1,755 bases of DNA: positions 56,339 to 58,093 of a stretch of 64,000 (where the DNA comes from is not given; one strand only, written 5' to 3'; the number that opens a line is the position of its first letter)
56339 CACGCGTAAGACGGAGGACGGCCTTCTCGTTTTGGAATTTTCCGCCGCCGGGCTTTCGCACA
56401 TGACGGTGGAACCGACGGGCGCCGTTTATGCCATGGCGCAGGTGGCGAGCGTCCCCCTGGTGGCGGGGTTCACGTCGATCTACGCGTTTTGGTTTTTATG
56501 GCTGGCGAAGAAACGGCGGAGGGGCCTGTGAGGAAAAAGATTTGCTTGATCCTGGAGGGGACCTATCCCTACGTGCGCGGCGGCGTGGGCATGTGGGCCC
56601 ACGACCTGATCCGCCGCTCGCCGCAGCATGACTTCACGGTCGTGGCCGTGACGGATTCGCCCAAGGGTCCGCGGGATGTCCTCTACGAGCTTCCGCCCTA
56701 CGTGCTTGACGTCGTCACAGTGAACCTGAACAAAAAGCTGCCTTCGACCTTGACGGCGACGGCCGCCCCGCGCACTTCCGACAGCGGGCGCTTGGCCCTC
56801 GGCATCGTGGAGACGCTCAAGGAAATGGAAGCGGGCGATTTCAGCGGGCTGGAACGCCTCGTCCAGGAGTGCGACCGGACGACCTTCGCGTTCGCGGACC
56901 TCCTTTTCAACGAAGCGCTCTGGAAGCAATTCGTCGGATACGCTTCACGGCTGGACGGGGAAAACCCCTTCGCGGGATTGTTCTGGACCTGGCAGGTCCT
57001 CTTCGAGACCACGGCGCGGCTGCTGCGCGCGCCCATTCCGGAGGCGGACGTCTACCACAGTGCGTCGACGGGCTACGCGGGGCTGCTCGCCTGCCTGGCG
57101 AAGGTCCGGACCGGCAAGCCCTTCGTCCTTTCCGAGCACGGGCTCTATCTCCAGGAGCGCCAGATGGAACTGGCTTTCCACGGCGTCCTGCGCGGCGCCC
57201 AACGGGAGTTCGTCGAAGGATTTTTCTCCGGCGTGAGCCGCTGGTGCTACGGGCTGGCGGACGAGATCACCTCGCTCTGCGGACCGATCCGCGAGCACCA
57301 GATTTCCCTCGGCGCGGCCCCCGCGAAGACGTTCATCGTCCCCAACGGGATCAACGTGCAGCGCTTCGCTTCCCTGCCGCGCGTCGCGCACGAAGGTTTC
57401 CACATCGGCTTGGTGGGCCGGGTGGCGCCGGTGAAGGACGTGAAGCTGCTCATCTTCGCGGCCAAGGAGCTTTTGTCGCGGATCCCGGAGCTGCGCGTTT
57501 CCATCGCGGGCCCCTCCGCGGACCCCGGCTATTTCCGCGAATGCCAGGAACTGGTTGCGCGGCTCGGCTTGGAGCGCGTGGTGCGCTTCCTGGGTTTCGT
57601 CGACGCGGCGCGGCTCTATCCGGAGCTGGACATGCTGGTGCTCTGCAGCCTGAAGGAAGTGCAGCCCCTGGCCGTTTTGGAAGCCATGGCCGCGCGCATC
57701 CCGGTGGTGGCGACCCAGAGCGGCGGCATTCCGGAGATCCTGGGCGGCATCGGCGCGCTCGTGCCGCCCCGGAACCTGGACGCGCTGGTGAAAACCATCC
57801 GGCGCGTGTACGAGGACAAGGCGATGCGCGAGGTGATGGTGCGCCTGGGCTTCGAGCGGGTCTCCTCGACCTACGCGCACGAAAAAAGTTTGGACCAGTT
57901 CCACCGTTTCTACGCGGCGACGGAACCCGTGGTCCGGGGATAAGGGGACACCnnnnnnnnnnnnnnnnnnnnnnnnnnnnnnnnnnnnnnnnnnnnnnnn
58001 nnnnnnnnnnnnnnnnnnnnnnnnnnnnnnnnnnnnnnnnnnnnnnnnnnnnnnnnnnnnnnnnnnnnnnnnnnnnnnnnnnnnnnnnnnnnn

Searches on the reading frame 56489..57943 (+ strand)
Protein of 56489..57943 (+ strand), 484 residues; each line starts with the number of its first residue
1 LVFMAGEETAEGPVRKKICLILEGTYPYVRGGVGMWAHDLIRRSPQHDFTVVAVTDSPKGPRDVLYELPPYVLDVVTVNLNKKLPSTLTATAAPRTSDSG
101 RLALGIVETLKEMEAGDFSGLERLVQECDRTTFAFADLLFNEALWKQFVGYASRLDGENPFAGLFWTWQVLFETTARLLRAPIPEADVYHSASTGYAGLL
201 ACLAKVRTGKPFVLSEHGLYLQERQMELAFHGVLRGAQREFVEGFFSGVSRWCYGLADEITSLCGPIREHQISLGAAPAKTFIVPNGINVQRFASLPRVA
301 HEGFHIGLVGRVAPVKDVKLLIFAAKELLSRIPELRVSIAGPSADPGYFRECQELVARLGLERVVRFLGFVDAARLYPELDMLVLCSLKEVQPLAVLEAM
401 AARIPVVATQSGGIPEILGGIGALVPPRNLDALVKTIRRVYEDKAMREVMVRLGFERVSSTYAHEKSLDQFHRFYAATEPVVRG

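Call 87: search_protein_families(library=pfam, proteins=[window:56489-57943:+], max_evalue=0.00001)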
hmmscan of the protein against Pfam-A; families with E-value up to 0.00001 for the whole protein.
window:56489-57943:+ (484 aa): 5 families
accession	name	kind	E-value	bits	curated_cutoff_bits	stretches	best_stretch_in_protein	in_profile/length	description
PF11997.14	DUF3492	-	1.9e-61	208.6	23.3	1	17-278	2-267/268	Domain of unknown function (DUF3492)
PF13692.12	Glyco_trans_1_4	-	1.4e-28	100.3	27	1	305-443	3-142/142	Glycosyl transferases group 1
PF00534.26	Glycos_transf_1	-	7.9e-28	97.6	26.4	1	306-452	18-167/172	Glycosyl transferases group 1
PF13439.12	Glyco_transf_4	-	4.2e-14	53.4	28.5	1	176-292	65-170/170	Glycosyltransferase Family 4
PF13579.12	Glyco_trans_4_4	-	6.7e-11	43.2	29.7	1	176-287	61-158/158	Glycosyl transferase 4-like domain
